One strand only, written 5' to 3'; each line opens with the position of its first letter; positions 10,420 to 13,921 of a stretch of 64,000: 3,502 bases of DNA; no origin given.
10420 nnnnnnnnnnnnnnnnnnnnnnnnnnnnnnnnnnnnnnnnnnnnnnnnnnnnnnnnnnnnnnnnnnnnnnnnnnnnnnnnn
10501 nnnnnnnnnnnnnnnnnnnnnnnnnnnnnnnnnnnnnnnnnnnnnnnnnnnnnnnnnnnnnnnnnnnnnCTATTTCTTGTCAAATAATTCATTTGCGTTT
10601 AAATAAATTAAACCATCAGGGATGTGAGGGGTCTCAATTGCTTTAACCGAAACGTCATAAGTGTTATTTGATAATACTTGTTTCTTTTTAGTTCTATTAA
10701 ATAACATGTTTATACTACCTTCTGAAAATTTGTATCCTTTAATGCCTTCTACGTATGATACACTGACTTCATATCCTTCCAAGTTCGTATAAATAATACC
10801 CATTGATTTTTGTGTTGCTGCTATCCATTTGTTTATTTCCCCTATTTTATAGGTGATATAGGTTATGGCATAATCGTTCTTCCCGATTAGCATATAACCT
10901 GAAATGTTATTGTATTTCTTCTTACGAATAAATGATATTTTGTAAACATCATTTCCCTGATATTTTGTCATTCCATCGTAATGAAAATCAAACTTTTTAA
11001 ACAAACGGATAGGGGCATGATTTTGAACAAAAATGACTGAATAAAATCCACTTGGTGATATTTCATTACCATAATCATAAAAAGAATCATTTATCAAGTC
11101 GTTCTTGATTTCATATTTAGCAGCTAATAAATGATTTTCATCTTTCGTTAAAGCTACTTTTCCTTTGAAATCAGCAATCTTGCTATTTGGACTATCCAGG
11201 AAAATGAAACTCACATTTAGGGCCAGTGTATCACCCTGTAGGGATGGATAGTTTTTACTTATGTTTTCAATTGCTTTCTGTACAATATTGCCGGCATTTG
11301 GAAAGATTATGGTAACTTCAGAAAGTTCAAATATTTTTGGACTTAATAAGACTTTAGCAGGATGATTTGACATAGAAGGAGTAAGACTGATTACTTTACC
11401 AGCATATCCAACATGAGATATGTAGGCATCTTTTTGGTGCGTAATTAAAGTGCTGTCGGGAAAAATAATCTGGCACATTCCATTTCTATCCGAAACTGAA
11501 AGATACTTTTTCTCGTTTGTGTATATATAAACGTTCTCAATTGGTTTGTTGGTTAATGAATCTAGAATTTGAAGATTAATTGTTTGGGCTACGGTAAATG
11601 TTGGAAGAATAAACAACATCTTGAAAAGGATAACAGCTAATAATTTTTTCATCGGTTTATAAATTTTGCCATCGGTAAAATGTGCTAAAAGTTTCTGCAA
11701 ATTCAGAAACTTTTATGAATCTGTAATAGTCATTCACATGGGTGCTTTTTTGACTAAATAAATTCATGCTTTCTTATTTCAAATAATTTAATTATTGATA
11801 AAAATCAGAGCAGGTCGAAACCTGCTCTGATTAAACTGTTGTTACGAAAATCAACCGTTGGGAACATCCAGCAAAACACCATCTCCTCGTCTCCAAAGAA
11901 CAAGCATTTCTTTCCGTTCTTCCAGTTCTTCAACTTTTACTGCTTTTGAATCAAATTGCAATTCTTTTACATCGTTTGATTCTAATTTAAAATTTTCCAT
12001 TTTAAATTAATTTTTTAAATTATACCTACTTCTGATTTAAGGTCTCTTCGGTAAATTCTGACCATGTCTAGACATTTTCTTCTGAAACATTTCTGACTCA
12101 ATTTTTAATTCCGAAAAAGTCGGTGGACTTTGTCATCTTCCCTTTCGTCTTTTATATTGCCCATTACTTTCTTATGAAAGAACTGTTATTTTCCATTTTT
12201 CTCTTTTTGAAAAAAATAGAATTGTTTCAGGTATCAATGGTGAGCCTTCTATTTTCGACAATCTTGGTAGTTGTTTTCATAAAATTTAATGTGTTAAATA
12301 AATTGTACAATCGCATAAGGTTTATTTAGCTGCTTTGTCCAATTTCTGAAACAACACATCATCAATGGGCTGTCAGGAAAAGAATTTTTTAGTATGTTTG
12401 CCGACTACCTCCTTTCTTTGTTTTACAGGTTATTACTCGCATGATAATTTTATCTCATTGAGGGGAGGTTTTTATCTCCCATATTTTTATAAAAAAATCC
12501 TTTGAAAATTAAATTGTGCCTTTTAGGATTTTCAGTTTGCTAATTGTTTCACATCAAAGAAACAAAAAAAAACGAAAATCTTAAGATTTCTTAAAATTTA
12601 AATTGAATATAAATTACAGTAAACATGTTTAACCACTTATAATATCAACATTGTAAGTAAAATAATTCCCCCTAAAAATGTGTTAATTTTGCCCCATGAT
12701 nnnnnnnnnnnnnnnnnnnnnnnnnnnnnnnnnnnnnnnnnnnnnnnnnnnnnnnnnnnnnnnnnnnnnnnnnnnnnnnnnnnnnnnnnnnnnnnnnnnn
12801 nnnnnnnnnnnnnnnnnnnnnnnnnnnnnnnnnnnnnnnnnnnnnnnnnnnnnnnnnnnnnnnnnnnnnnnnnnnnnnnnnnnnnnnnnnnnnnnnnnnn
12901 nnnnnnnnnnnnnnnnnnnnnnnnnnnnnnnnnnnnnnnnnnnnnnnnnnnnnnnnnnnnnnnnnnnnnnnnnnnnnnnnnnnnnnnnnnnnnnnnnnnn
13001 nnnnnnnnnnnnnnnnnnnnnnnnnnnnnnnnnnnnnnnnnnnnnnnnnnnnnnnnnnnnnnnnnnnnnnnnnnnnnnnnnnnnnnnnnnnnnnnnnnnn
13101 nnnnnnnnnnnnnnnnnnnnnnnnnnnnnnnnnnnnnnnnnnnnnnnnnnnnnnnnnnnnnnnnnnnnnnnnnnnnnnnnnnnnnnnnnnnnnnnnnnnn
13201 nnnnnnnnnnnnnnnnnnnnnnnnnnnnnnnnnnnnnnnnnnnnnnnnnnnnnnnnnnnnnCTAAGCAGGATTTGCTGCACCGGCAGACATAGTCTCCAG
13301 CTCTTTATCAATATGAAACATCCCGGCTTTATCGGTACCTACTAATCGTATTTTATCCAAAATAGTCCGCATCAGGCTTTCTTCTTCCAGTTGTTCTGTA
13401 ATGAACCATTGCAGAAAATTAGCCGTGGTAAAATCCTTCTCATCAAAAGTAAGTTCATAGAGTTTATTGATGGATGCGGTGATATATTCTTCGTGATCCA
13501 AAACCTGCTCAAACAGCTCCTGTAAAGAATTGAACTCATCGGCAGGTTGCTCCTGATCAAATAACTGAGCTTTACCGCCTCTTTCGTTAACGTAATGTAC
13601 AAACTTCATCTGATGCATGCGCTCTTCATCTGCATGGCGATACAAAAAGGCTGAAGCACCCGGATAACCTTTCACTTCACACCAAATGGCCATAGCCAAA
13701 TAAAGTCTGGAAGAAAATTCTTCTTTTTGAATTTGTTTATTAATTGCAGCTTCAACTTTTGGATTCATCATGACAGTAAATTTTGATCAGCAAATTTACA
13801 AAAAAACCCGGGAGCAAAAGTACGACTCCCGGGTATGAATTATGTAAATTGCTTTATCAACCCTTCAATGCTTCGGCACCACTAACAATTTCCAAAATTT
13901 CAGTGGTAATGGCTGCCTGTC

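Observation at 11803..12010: Hidden 49-aa precursor peptide missed by the ORF track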

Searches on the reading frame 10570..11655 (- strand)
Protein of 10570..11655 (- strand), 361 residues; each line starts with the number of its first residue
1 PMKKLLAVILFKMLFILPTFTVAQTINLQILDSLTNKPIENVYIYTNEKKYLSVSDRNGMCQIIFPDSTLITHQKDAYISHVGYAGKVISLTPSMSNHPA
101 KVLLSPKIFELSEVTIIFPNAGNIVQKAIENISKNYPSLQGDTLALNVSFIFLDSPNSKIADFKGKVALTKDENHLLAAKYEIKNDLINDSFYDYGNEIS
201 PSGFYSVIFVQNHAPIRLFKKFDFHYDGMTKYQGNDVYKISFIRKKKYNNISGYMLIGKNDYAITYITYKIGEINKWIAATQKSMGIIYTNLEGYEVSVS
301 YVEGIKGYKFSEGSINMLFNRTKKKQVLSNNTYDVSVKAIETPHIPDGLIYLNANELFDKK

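Call 6: search_protein_families(library=pfam, proteins=[window:10570-11655:-], max_evalue=0.1)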
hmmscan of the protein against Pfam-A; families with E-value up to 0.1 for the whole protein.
window:10570-11655:- (361 aa): 4 families
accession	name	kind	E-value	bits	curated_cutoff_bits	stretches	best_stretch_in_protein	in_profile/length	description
PF13715.12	CarbopepD_reg_2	-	9.3e-05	22.8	32.2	1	29-116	4-88/88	CarboxypepD_reg-like domain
PF24622.1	TMP_4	-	0.012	16.2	27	1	158-187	41-70/77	Tape measure protein domain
PF18656.6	DUF5633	-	0.031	14.6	23.6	0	177-192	11-26/41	Family of unknown function (DUF5633)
PF23673.1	DUF7154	-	0.035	14.9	27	0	203-265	24-88/108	Domain of unknown function (DUF7154)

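Call 7: search_protein_families(library=ncbifam, proteins=[window:10570-11655:-], max_evalue=0.1)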
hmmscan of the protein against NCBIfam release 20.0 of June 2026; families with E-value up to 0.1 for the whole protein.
window:10570-11655:- (361 aa): 2 families
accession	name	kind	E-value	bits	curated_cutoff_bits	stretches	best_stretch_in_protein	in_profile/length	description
NF004591.0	PRK05928.3-6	equivalog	0.0058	16.1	341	1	238-316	115-196/229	uroporphyrinogen-III synthase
NF009811.0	PRK13296.1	equivalog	0.011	14.6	469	1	101-187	183-274/360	CCA tRNA nucleotidyltransferase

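Call 55: find_homologous_proteins(query=window:10570-11655:-, max_evalue=0.001)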
Query window:10570-11655:- (361 aa): 27 proteins with E <= 0.001 among 2053 candidates.
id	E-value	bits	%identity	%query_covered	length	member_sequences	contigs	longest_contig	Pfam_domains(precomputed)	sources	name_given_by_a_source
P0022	2.1e-233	792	100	100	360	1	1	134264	-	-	-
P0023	3.4e-199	679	86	100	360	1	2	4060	PF13715.13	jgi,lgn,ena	-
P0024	3.6e-186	636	80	100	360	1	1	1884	-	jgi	jgi:hypothetical protein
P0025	3.9e-174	597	76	100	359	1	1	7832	-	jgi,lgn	-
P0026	2.3e-156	538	68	100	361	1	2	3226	PF13715.13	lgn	-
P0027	3.9e-156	538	69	100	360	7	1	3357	PF13715.13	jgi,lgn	jgi:hypothetical protein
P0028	6.2e-156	537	68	99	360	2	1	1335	PF13715.13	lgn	-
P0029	4.7e-155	534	67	100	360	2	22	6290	PF13715.13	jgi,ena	jgi:hypothetical protein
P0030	1.5e-152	526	67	100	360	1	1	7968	-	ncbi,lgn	-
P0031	2.9e-152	525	67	100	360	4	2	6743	PF13715.13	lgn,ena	-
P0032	2.6e-151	522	64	99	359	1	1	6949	PF13715.13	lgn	-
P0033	2.8e-151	522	66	100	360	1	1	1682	PF13715.13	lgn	-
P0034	2.9e-151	522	65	100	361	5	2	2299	PF13715.13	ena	-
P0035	5.2e-150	517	65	100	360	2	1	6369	-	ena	-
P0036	1.1e-149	516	67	100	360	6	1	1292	PF13715.13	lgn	-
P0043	1.7e-110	387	73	66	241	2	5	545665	-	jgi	jgi:hypothetical protein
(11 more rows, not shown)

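Call 56: find_encoding_contigs(protein=P0043, flank=7000, max_places=3)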
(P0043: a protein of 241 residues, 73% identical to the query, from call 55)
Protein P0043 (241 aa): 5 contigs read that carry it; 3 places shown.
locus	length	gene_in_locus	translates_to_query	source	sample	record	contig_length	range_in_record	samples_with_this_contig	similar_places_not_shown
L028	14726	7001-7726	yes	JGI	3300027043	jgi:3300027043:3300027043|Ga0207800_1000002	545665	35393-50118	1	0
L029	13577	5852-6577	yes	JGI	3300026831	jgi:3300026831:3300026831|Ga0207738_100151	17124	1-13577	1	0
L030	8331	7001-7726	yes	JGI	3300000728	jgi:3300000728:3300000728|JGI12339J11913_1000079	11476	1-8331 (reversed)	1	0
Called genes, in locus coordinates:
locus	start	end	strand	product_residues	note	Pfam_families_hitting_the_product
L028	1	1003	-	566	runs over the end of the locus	-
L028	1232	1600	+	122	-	PF11589:DUF3244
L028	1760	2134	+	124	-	-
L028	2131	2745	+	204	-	PF00041:fn3 (weak)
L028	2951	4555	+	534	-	-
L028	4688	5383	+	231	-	PF13568:OMP_b-brl_2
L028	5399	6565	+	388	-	PF03572:Peptidase_S41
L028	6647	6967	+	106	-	-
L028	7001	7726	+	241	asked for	-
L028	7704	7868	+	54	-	-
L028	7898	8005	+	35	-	-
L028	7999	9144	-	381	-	PF02322:Cyt_bd_oxida_II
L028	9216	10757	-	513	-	PF01654:Cyt_bd_oxida_I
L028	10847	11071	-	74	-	PF14899:DUF4492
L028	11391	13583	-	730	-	PF00270:DEAD, PF04851:ResIII (weak), PF00271:Helicase_C, PF16124:RecQ_Zn_bind, PF09382:RQC, PF00570:HRDC, PF21220:RecQ-1-like_HTH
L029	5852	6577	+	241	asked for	-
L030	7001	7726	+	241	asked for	-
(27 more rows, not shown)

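Call 57: find_encoding_contigs(protein=P0029, flank=7000, max_places=3)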
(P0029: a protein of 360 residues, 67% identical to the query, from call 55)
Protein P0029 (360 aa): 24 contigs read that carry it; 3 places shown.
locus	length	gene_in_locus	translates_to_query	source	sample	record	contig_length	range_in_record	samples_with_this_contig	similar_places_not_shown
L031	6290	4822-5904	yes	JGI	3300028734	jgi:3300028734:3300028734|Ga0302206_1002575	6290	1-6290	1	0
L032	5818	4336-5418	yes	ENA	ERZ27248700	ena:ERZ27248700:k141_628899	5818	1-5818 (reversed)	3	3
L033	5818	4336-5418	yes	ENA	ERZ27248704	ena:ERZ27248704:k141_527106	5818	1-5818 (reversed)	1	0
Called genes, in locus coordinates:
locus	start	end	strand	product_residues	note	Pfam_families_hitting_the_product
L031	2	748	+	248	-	?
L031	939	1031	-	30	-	-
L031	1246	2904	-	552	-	-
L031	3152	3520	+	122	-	PF11589:DUF3244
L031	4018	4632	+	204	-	PF00041:fn3 (faint)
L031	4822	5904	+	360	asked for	PF13715:CarbopepD_reg_2 (weak)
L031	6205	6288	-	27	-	?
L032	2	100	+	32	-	?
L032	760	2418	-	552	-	-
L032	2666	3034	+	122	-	PF11589:DUF3244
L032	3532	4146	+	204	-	PF00041:fn3 (faint)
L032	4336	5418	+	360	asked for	PF13715:CarbopepD_reg_2 (weak)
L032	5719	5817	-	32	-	?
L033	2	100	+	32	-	?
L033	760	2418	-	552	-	-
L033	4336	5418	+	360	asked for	PF13715:CarbopepD_reg_2 (weak)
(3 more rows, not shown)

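Call 73: predict_structure(alignment_id=A5)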
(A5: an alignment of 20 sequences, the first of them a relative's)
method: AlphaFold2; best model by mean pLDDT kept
length: 360 residues; sequences in the alignment: 20
mean_pLDDT: 81.4   pTM: 0.62
mean pLDDT of the five models: 81.4, 80.1, 77.3, 66.9, 48.5
residues with pLDDT >= 90: 138; 70-90: 145; 50-70: 58; < 50: 19
segments of 3 or more residues with pLDDT < 50: 15-20, 108-115, 281-284
pLDDT, mean of each block of 10 residues (from residue 1): 66 48 83 91 86 91 71 80 86 76 69 58 96 79 88 83 91 87 86 61 82 91 93 93 86 96 95 61 61 89 89 88 82 88 81 81
secondary structure, 60 per line:
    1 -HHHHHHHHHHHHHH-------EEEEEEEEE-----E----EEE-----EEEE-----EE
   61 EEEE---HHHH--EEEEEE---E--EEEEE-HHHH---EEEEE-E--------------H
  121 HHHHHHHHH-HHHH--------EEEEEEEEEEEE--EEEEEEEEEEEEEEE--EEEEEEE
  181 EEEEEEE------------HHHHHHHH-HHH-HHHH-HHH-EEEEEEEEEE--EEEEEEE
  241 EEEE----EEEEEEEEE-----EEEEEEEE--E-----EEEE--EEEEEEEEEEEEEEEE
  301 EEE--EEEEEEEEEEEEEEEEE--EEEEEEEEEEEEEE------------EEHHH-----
elements in order: H2-15 E23-31 E42-44 E50-53 E59-64 H68-71 E74-79 E86-90 H92-95 E99-103 H120-129 H131-134 E143-154 E157-171 E174-187 H200-207 H213-216 E222-231 E234-244 E249-257 E263-270 E279-282 E285-303 E306-322 E325-338

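Call 75: fold_search(model_id=the predicted structure, library=pdb)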
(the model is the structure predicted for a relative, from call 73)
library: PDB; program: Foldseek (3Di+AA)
matches with E <= 10: 1398; with E <= 0.001: 3
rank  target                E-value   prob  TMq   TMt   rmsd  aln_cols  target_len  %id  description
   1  3buu_A                1.1e-05  1.00  0.24  0.33  10.9       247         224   10  Crystal structure of LolA superfamily protein NE2245 from Nitrosomonas europaea (released 2008-01-22)
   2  2p4b_B                6.6e-05  1.00  0.23  0.30  15.9       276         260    9  Crystal structure of E.coli RseB (released 2007-05-22)
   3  5aq0_A                8.5e-04  1.00  0.19  0.75   3.1        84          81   15  The structure of the Transthyretin-like domain of the first catalytic domain of the HUMAN Carboxypeptidase D (released 2016-09-28)
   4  5aq0_B                1.4e-03  1.00  0.17  0.65   4.3        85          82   18  The structure of the Transthyretin-like domain of the first catalytic domain of the HUMAN Carboxypeptidase D (released 2016-09-28)
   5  5yvf_D                1.5e-03  0.38  0.13  0.14  17.2       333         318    8  Crystal structure of BFA1 (released 2018-08-08)
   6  5yvf_B                2.5e-03  0.33  0.13  0.14  17.9       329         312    6  Crystal structure of BFA1 (released 2018-08-08)
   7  5oqg_A                3.0e-03  0.09  0.09  0.08  28.3       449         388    6  Crystal structure of a single chain trimer composed of the MHC I heavy chain H-2Kb W167A, beta-2microglobulin, and and (released 2018-04-11)
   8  4ki3_A                3.6e-03  0.90  0.20  0.32  10.4       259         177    7  1.70 Angstrom resolution crystal structure of outer-membrane lipoprotein carrier protein (lolA) from Yersinia pestis C (released 2013-05-15)
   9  1lsh_A                3.8e-03  0.97  0.23  0.10  14.6       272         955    7  LIPID-PROTEIN INTERACTIONS IN LIPOVITELLIN (released 2002-07-31)
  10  1r0u                  4.2e-03  0.85  0.15  0.31  16.4       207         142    8  Crystal structure of ywiB protein from Bacillus subtilis (released 2003-12-30)
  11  2byo                  4.4e-03  0.94  0.22  0.35   9.6       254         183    9  Crystal structure of Mycobacterium tuberculosis lipoprotein LppX (Rv2945c) (released 2006-03-22)
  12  7ztr                  4.4e-03  0.28  0.12  0.15  19.8       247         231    8  Crystal structure of the carotenoid-binding protein domain from silkworm Bombyx mori (BmCBP) in the apoform, W232F mutan (released 2022-10-26)
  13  1qmu_A                6.1e-03  1.00  0.18  0.17   3.4        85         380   16  Duck carboxypeptidase D domain II (released 2000-10-13)
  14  3l48_B                6.4e-03  1.00  0.17  0.60   4.7        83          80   10  Crystal structure of the C-terminal domain of the PapC usher (released 2010-03-02)
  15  4ki3_L                7.5e-03  0.57  0.17  0.27  12.8       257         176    8  1.70 Angstrom resolution crystal structure of outer-membrane lipoprotein carrier protein (lolA) from Yersinia pestis C (released 2013-05-15)
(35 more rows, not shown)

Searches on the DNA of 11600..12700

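Call 82: search_rna_families(source=window, start=11600, end=12700, threshold=evalue, max_evalue=1)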
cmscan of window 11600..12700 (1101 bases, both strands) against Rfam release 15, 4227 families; matches with E-value up to 1: 5.
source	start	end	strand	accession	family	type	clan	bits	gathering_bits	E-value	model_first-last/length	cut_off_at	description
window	11649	11828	-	RF03098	RAGATH-22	Gene; sRNA;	-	22.2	120.3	0.1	1-166/166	no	RAGATH-22 RNA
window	11788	11851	-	RF02621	BSnc120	Gene; sRNA;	-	20.2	114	0.14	1-88/88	no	Brucella sRNA 120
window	12521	12586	+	RF04097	MIR2630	Gene; miRNA;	-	19.6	144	0.33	82-147/229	no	MIR2630 microRNA precursor family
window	11781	11829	+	RF02799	CssrB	Gene; sRNA;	-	17.6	76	0.64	1-180/180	no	Chromosome-encoded Shigella sRNA B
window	12480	12512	+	RF00623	P1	Gene;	-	17.2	100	0.88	49-81/180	no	Pseudomonas sRNA P1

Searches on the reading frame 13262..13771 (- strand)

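Call 85: search_protein_families(library=pfam, proteins=[window:13262-13771:-], max_evalue=0.001)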
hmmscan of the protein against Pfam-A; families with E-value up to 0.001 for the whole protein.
window:13262-13771:- (169 aa): 2 families
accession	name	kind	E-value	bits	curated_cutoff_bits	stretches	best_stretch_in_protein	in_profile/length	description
PF00210.30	Ferritin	-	2.3e-39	135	24.5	1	8-143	2-141/142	Ferritin-like domain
PF02915.23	Rubrerythrin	-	0.00037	21.3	22.8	0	12-101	5-99/137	Rubrerythrin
